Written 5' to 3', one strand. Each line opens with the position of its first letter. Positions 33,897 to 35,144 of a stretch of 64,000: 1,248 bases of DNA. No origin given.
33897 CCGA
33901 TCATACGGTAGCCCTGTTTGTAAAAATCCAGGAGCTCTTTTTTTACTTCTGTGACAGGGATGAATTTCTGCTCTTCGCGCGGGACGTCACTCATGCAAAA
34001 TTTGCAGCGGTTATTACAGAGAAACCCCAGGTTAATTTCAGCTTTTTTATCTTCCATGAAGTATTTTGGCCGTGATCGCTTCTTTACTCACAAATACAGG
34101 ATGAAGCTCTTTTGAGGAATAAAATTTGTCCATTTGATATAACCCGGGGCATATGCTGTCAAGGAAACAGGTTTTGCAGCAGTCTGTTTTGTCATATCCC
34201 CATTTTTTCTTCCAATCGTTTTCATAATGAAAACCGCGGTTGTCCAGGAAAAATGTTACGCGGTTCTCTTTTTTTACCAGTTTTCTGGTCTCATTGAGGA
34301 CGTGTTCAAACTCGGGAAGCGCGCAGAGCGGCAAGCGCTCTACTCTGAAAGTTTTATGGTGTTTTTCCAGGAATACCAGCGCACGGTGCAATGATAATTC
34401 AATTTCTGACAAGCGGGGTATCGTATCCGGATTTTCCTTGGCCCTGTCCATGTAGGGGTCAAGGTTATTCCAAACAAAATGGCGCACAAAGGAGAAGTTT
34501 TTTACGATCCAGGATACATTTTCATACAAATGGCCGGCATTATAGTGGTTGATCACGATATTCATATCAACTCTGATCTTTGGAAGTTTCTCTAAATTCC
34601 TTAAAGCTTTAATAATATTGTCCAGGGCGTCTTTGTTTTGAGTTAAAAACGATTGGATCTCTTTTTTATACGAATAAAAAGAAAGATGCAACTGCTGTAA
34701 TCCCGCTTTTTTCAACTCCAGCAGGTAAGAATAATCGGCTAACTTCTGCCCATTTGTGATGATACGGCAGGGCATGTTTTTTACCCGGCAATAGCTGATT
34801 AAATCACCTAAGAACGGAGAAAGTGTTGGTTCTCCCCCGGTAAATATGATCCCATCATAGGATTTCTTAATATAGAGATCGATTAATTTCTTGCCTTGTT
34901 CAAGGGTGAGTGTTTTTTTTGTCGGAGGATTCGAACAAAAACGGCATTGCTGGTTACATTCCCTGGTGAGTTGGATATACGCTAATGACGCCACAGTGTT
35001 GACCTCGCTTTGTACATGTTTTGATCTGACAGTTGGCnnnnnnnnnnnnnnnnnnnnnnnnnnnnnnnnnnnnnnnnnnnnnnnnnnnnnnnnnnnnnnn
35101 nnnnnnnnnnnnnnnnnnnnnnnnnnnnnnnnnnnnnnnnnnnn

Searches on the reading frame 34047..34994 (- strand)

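Call 4: search_protein_families(library=pfam, proteins=[window:34047-34994:-], max_evalue=0.1)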
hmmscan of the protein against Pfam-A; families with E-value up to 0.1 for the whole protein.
window:34047-34994:- (315 aa): 5 families
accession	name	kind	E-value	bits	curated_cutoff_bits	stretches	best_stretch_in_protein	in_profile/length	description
PF04055.27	Radical_SAM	-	9.4e-20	71.9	29.5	1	7-158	1-161/166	Radical SAM superfamily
PF13353.11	Fer4_12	-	3.9e-05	24.4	22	1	11-83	13-92/137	4Fe-4S single cluster domain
PF22712.1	SNaCT7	-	0.013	15.9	27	0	103-186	71-151/160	Short NACHT-associated C-Terminal domain, family 7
PF13344.12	Hydrolase_6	-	0.014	15.9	27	0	47-115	6-72/101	Haloacid dehalogenase-like hydrolase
PF08463.15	EcoEI_R_C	-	0.07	13.7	24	0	108-191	2-94/163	EcoEI R protein C-terminal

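Call 14: search_protein_families(library=ncbifam, proteins=[window:34047-34994:-], max_evalue=0.01)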
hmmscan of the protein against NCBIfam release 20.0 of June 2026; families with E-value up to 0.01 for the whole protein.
window:34047-34994:- (315 aa): 48 families (the best 25 are shown)
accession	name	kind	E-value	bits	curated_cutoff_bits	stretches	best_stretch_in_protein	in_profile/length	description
TIGR03977.1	rSAM_pair_HxsC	equivalog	9.8e-27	93.6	267.9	1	7-228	29-255/292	His-Xaa-Ser system radical SAM maturase HxsC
TIGR02666.1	moaA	equivalog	1.9e-18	66.5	284.05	1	7-163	14-180/336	GTP 3',8-cyclase MoaA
TIGR02668.1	moaA_archaeal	equivalog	1.4e-16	60.4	325.25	1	7-164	14-174/303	GTP 3',8-cyclase MoaA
NF038283.1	viperin_w_prok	equivalog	1.6e-16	60.3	180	1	9-171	8-182/281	viperin family antiviral radical SAM protein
TIGR04055.1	rSAM_NirJ2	equivalog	5.1e-16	59.1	500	1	10-233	7-223/326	putative heme d1 biosynthesis radical SAM protein NirJ2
NF038332.1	rSAM_rare_HxsC4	exception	1.2e-14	54.3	500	1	7-225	18-243/335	radical SAM protein HxsC4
NF001199.0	PRK00164.2-1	equivalog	1.4e-14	53.9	231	1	7-161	16-173/308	GTP 3',8-cyclase MoaA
NF045646.2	rSAM_Se_TrsS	equivalog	3.9e-14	52.1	490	1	5-176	88-264/441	radical SAM (seleno)protein TrsS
NF045702.1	rSAM_GDGT_ether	equivalog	2.9e-13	49.3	450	1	3-172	86-262/486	tetraether lipid synthase Tes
TIGR04054.1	rSAM_NirJ1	equivalog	3.4e-12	45.7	650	1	8-161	41-195/387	putative heme d1 biosynthesis radical SAM protein NirJ1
TIGR04278.1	viperin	exception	5.1e-12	45.5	450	1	8-178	64-237/347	antiviral radical SAM protein viperin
TIGR04546.1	rSAM_ahbC_deAc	equivalog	6.8e-12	44.9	650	1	8-156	44-193/390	12,18-didecarboxysiroheme deacetylase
TIGR02109.1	PQQ_syn_pqqE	equivalog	9.4e-12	44.5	381.35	1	7-157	11-163/358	pyrroloquinoline quinone biosynthesis protein PqqE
TIGR04317.1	W_rSAM_matur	equivalog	3.2e-11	43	380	1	6-185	7-191/349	tungsten cofactor oxidoreductase radical SAM maturase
TIGR04053.2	TIGR04053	equivalog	3.3e-11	43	395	1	7-161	12-171/366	TIGR04053 family radical SAM/SPASM domain-containing protein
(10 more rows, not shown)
